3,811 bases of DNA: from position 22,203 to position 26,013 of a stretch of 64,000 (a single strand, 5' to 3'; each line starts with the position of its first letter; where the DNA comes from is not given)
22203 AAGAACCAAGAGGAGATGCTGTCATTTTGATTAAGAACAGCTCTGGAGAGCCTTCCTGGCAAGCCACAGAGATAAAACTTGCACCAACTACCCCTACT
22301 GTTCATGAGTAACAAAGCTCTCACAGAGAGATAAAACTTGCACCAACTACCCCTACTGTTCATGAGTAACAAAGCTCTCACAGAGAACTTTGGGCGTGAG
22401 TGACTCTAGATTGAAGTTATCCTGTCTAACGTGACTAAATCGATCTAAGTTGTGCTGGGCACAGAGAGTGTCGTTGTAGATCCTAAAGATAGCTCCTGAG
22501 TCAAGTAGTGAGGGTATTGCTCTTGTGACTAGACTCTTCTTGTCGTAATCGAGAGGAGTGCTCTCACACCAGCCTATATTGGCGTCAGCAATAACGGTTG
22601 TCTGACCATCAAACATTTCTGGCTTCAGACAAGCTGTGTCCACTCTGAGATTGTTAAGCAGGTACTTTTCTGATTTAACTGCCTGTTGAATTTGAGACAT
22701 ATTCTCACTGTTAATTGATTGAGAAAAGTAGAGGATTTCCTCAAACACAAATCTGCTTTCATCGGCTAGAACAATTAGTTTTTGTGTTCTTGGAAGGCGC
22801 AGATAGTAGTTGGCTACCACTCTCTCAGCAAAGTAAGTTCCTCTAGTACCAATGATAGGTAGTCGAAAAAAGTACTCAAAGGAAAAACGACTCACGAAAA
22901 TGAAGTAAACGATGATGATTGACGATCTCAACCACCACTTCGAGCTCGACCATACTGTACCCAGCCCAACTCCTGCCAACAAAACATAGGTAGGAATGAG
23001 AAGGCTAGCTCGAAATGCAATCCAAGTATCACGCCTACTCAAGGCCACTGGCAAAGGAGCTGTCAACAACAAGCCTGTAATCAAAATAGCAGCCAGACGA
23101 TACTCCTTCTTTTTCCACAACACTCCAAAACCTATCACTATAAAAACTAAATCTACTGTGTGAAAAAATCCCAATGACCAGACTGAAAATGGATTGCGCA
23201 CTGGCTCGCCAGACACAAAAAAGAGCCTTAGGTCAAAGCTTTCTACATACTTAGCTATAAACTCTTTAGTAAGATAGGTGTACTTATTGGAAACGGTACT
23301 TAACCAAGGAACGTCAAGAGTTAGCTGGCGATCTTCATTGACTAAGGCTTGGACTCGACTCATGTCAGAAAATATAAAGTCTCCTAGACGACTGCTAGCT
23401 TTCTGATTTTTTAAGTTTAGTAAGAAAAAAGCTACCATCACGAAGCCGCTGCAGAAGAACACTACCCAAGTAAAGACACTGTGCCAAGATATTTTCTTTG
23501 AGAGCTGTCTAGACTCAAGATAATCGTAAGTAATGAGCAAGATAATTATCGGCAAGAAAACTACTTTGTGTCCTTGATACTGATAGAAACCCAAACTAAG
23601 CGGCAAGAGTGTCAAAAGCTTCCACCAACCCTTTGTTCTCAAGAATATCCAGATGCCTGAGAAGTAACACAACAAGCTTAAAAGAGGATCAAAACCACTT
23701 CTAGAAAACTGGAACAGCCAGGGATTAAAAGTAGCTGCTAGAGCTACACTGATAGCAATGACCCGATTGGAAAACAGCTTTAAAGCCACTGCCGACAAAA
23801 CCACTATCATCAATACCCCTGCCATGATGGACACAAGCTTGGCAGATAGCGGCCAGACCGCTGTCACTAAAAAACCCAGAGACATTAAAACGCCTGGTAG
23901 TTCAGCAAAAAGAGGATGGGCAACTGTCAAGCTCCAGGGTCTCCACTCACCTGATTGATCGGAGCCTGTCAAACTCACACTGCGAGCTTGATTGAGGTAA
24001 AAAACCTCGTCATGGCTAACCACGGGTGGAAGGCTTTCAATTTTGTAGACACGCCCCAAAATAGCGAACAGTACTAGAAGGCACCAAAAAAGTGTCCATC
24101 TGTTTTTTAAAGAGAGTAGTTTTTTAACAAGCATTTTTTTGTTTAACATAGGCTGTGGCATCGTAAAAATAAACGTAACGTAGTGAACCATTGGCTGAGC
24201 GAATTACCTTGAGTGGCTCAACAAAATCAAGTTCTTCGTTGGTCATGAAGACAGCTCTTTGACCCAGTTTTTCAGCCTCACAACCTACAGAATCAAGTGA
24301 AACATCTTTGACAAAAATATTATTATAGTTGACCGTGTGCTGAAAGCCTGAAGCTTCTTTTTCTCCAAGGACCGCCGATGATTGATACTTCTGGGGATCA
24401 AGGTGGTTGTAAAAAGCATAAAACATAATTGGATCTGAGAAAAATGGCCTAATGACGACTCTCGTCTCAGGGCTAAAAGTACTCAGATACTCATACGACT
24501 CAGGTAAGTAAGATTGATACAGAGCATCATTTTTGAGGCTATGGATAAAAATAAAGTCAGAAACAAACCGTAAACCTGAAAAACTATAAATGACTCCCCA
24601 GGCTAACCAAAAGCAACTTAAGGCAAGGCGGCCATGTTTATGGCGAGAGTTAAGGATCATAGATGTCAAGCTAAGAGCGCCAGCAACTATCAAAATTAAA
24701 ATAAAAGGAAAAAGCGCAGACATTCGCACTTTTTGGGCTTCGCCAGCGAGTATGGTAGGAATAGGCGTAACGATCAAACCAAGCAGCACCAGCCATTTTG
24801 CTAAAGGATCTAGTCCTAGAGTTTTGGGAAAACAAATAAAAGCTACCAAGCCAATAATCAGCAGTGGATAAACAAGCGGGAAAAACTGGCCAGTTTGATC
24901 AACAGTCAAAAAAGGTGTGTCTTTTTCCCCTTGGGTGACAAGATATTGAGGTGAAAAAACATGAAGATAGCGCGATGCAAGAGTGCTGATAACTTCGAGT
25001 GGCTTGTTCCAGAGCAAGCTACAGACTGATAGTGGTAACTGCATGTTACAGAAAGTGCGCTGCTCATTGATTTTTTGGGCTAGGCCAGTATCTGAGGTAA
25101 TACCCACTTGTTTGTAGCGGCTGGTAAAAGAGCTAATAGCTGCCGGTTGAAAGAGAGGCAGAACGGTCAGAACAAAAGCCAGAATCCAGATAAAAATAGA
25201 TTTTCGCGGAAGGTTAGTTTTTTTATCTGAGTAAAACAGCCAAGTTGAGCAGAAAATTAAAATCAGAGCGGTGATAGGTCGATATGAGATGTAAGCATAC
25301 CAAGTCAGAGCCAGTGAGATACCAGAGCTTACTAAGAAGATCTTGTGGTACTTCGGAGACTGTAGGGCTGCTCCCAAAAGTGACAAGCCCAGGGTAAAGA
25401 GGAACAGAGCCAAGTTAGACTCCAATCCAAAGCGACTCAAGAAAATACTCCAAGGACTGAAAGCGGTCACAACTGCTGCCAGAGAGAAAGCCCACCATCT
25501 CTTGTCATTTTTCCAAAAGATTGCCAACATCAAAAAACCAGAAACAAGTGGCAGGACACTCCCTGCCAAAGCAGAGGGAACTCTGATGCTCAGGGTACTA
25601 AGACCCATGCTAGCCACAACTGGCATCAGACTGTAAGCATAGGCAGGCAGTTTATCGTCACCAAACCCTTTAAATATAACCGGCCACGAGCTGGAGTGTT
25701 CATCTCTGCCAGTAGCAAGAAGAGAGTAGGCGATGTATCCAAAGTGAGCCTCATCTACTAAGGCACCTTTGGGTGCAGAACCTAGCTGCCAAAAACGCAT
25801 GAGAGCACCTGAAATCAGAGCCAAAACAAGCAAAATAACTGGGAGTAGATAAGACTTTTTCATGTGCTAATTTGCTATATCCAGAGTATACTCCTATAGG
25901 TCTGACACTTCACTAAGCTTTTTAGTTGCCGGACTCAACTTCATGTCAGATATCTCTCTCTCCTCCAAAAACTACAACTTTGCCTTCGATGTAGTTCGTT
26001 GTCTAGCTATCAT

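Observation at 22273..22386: Perfect 57-bp tandem duplication whose copies encode the C-termini of two convergent GT-C paralogues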

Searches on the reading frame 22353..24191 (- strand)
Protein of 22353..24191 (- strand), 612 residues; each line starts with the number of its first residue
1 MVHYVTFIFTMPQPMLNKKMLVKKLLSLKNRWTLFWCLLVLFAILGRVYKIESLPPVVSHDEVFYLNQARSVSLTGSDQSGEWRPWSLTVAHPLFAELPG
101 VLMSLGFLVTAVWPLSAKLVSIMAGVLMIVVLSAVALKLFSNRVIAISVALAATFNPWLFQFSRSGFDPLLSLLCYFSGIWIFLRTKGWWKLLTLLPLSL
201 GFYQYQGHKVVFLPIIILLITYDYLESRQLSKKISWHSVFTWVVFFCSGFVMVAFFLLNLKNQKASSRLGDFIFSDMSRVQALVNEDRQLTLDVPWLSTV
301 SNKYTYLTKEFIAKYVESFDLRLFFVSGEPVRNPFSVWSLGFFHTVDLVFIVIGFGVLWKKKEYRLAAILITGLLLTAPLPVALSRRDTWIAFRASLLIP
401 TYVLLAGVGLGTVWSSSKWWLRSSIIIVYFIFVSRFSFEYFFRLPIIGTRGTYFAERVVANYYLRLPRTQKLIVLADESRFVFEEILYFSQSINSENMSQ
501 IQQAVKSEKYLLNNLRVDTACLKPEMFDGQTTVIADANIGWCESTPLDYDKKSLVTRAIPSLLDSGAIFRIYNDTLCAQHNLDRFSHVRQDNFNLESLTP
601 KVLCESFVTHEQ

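Call 9: search_protein_families(library=pfam, proteins=[window:22353-24191:-], max_evalue=0.01)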
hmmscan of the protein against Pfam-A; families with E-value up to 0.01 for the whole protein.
window:22353-24191:- (612 aa): 0 families

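Call 11: find_encoding_contigs(protein=window:22353-24191:-, flank=6000, max_places=10)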
Protein window:22353-24191:- (612 aa): no gene with exactly this product is on record in the collection.

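Call 20: list_cluster_members(proteins=[P0001, window:22353-24191:-, window:24124-25863:-])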
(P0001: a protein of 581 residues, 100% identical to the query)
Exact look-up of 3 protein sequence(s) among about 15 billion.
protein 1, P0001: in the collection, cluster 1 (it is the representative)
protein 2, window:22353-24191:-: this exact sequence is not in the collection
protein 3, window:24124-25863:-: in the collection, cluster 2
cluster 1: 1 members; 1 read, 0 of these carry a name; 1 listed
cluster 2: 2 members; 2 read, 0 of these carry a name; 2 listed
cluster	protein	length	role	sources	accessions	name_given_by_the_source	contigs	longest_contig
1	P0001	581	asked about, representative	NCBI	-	-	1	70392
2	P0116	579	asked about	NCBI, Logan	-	-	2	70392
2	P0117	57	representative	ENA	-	-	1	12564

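Call 22: find_homologous_proteins(query=window:22353-24149:-, max_evalue=1e-8)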
Query window:22353-24149:- (598 aa): 40 proteins with E <= 1e-8 among 8000 candidates.
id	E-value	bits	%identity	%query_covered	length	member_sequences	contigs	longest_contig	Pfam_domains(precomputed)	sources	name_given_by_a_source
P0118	0.0e+0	1338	100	100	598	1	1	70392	-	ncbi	-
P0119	1.9e-217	742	56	100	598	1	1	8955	-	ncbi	-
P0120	1.4e-131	458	42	96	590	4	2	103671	-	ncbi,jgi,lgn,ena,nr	ncbi:MAG: hypothetical protein COU68_00175 [Candidatus Pacebacteria bacterium CG10_big_fil_rev_8_21_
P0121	3.2e-129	450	40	97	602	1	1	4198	-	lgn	-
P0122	2.0e-127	444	39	94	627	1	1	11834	-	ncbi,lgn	ncbi:MAG: glucosyltransferase domain-containing protein [Patescibacteria group bacterium]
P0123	4.1e-127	443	38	98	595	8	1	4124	-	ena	-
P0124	1.8e-126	441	40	97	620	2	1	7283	-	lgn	-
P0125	2.6e-125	437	41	96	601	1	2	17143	-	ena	-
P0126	3.7e-125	437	39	96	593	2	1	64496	-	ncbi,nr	ncbi:MAG: hypothetical protein O2840_01000 [bacterium]|nr:hypothetical protein [bacterium]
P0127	2.2e-124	434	39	97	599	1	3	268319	-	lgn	-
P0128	1.5e-123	431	39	94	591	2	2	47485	-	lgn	-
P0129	1.2e-122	428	40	97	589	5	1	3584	-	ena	-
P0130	4.6e-121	423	38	96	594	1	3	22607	-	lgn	-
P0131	7.0e-119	416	38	94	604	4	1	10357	-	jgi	-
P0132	1.1e-118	415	37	97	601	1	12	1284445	-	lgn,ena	-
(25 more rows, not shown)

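Call 24: find_encoding_contigs(protein=P0119, flank=8000, max_places=6)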
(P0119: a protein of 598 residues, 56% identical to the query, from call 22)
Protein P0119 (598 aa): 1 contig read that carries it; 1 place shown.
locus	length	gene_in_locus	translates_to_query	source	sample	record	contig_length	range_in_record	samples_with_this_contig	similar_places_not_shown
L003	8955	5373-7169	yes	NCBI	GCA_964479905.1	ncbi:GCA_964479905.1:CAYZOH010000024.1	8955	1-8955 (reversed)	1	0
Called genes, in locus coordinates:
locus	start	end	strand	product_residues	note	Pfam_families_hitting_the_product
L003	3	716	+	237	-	?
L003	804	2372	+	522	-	PF13231:PMT_2 (weak)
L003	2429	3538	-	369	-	PF01757:Acyl_transf_3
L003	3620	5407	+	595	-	-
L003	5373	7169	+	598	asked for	-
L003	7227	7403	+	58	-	-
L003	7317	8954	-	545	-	?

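Call 28: find_related_loci(query=A2, collection=genome_contigs, flank=4000)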
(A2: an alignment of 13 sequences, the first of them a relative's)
Query A2 (598 aa) in genome_contigs; peptide patterns used: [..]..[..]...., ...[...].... (x = any residue, [..] = any of these).
104 stretches matched a pattern; 52 encode a relative of the query (tblastn E <= 1e-3); 51 distinct loci.
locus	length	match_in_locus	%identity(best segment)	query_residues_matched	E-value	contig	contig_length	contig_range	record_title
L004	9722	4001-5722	42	20-597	2e-146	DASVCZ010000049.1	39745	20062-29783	MAG TPA_asm: Patescibacteria group bacterium isolate SMAG_U2020 k141_1658300, whole genome shotgun sequence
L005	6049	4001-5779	39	2-597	4e-135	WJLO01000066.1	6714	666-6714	MAG: Candidatus Paceibacterota bacterium isolate Bin_542 k141_2694678, whole genome shotgun sequence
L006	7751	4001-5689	39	35-597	1e-132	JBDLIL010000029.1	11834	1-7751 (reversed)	MAG: Patescibacteria group bacterium isolate MAG029 MAG029_29, whole genome shotgun sequence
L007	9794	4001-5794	38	13-597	7e-130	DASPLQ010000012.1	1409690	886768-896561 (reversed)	MAG TPA_asm: Vitreimonas sp. isolate SMAG_U12069 k141_91001, whole genome shotgun sequence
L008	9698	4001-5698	39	33-594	3e-129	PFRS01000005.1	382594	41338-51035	MAG: Candidatus Pacebacteria bacterium CG_4_9_14_0_2_um_filter_40_15 CG_4_9_14_0.2_um_filter_scaffold_4_c, whole genome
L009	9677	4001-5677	39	33-596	1e-127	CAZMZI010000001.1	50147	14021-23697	MAG TPA_asm: uncultured Pseudomonadales bacterium isolate SRP192515_co1_162 genome assembly, contig: NODE_489_length_501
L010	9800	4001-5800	38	4-597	1e-129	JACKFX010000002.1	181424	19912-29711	MAG: Pseudomonadales bacterium isolate HK-STAS-PATE-16 HK-STAS-PATE-16_2, whole genome shotgun sequence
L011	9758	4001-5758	38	14-593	2e-121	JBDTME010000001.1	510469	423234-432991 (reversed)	MAG: Patescibacteria group bacterium isolate cluster3_bin.119 NODE_5_length_510469_cov_14.881851, whole genome shotgun s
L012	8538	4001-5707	37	33-595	1e-118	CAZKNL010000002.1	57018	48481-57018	MAG TPA_asm: uncultured Pseudomonadales bacterium isolate SRP200132_co2_242 genome assembly, contig: NODE_329_length_570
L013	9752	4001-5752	37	11-597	6e-117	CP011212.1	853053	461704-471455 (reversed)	MAG: candidate division TM6 bacterium GW2011_GWF2_28_16 chromosome, complete genome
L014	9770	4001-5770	37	12-592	4e-116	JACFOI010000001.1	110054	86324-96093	MAG: Patescibacteria group bacterium isolate BROCD046 NODE_205_length_110054_cov_8.181793, whole genome shotgun sequence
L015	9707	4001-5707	39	23-598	4e-116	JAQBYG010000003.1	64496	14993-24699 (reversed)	MAG: bacterium isolate casp150-mb.307 NODE_1094_length_64496_cov_0.094244, whole genome shotgun sequence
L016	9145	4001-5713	39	33-592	7e-115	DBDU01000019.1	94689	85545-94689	MAG TPA_asm: Patescibacteria group bacterium UBA924 UBA924_contig_528, whole genome shotgun sequence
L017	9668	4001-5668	41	33-593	5e-113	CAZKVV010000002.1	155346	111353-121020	MAG TPA_asm: uncultured Pseudomonadales bacterium isolate SRP286056_co2_531 genome assembly, contig: NODE_73_length_1553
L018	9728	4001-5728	35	25-597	5e-98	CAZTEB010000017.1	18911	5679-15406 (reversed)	MAG TPA_asm: uncultured Pseudomonadales bacterium isolate SRP334346_co1_115 genome assembly, contig: NODE_2515_length_18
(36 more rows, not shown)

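Call 34: search_solved_structures(query=A2, max_evalue=1)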
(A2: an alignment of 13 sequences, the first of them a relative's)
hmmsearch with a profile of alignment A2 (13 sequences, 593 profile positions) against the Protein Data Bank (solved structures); distinct sequences matched with E-value up to 1: 0.

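Call 56: predict_structure(alignment_id=A2)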
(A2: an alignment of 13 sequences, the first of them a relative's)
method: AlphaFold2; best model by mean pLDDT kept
length: 598 residues; sequences in the alignment: 13
mean_pLDDT: 83.8   pTM: 0.85
mean pLDDT of the five models: 83.8, 82.4, 81.5, 80.9, 79.0
residues with pLDDT >= 90: 253; 70-90: 246; 50-70: 87; < 50: 12
segments of 3 or more residues with pLDDT < 50: 251-256, 318-320
pLDDT, mean of each block of 10 residues (from residue 1): 59 68 92 78 71 90 88 69 80 81 87 96 96 96 85 83 97 93 92 88 96 88 92 93 71 52 73 74 70 85 88 65 72 96 96 97 90 68 94 96 92 93 80 65 91 91 89 90 94 92 91 89 85 57 80 86 84 69 87 83
secondary structure, 60 per line:
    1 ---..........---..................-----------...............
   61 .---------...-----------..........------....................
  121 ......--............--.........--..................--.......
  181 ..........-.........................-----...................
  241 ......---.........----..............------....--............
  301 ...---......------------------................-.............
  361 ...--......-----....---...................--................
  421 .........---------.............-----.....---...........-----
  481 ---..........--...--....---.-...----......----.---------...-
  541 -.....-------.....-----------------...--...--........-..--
elements in order: H4-13 H17-34 H46-61 H85-94 H101-126 H129-140 H143-151 H154-171 H174-190 H192-216 H222-246 H250-257 H263-276 H283-286 H289-303 H307-312 H331-346 H348-363 H366-370 H377-380 H384-402 H405-429 H439-451 E457-461 H465-475 H484-493 E496-498 E501-504 E517-522 E542-546 E554-558 H586-593

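Call 58: fold_search(model_id=the predicted structure, library=pdb)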
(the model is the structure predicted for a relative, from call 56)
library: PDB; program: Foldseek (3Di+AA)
matches with E <= 10: 317; with E <= 0.001: 17
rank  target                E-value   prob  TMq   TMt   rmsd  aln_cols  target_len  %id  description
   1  8agc_A                1.1e-06  1.00  0.45  0.39  13.5       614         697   11  Structure of yeast oligosaccharylransferase complex with lipid-linked oligosaccharide and non-acceptor peptide bound (released 2022-12-07)
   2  8b6l_I                1.4e-06  1.00  0.43  0.39  13.0       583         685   13  Subtomogram average of the human Sec61-TRAP-OSTA-translocon (released 2022-12-07)
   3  8pn9_A                1.6e-06  1.00  0.45  0.41  12.7       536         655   13  Structure of human oligosaccharyltransferase OST-A complex bound to NGI-1 (released 2024-05-08)
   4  5f15                  1.6e-06  1.00  0.45  0.49  12.7       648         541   10  Crystal Structure of ArnT from Cupriavidus metallidurans bound to Undecaprenyl phosphate (released 2016-02-17)
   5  6gxc_A                1.8e-06  1.00  0.43  0.37  12.1       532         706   13  Bacterial oligosaccharyltransferase PglB in complex with an inhibitory peptide and a reactive lipid-linked oligosaccha (released 2018-11-14)
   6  3waj                  1.8e-06  1.00  0.42  0.33  15.3       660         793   12  Crystal structure of the Archaeoglobus fulgidus oligosaccharyltransferase (O29867_ARCFU) complex with Zn and sulfate (released 2013-10-30)
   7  6s7o_A                2.9e-06  1.00  0.47  0.43  13.1       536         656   13  Cryo-EM structure of human oligosaccharyltransferase complex OST-A (released 2019-12-18)
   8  5ogl_A                3.0e-06  1.00  0.45  0.39  12.7       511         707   15  Structure of bacterial oligosaccharyltransferase PglB in complex with an acceptor peptide and an lipid-linked oligosac (released 2017-10-25)
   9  9s6t_A                3.3e-06  1.00  0.50  0.60  10.4       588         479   13  Ternary cryo-EM structure of chicken ALG12 with Dol25-PP-GlcNAc2Man7, Dol25-P-Man, and Fab (released 2026-03-18)
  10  6s7t_A                4.5e-06  1.00  0.48  0.41  12.8       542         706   10  Cryo-EM structure of human oligosaccharyltransferase complex OST-B (released 2019-12-18)
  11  7oci_F                4.5e-06  1.00  0.48  0.45  11.2       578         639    9  Cryo-EM structure of yeast Ost6p containing oligosaccharyltransferase complex (released 2022-02-16)
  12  3rce_A                6.4e-06  1.00  0.41  0.37  12.3       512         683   13  Bacterial oligosaccharyltransferase PglB (released 2011-06-15)
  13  5ezm                  8.3e-06  1.00  0.37  0.40  15.8       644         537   11  Crystal Structure of ArnT from Cupriavidus metallidurans in the apo state (released 2016-02-17)
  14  8age_A                9.1e-06  1.00  0.45  0.42  11.5       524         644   10  Structure of yeast oligosaccharylransferase complex with acceptor peptide bound (released 2022-12-07)
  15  8agb_A                2.5e-05  1.00  0.43  0.41  14.0       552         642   10  Structure of yeast oligosaccharylransferase complex with lipid-linked oligosaccharide bound (released 2022-12-07)
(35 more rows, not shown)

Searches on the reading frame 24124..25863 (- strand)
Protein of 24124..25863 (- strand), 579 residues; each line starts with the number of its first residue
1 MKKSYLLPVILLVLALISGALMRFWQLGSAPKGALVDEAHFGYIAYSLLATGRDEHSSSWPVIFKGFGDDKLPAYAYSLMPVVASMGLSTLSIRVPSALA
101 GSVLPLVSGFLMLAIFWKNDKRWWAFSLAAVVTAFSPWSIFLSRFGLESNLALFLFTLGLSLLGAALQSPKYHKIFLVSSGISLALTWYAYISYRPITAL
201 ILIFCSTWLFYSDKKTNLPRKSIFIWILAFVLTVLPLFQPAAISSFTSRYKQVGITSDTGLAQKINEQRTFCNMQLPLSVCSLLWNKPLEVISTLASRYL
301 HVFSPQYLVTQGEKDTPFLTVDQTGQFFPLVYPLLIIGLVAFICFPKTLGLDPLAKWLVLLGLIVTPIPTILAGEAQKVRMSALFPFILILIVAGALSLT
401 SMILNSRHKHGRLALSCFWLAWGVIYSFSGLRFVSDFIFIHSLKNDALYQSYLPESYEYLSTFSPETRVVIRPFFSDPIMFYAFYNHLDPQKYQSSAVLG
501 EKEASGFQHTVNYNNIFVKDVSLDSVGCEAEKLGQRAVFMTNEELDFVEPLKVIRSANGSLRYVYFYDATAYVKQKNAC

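Call 9: search_protein_families(library=pfam, proteins=[window:24124-25863:-], max_evalue=0.01)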
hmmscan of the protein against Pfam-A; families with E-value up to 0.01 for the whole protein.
window:24124-25863:- (579 aa): 0 families

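Call 14: find_encoding_contigs(protein=window:24124-25863:-, flank=8000, max_places=10)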
Protein window:24124-25863:- (579 aa): 2 contigs read that carry it; 1 place shown.
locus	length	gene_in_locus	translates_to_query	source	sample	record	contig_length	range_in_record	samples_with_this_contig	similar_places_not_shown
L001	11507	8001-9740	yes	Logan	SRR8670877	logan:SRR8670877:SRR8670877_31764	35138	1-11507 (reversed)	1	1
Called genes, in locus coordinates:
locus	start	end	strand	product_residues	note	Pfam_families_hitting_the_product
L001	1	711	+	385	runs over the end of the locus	PF00534:Glycos_transf_1, PF13692:Glyco_trans_1_4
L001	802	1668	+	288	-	PF00535:Glycos_transf_2, PF13641:Glyco_tranf_2_3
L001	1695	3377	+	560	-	-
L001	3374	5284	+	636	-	-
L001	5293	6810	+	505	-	-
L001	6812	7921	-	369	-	PF01757:Acyl_transf_3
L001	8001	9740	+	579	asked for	-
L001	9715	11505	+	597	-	?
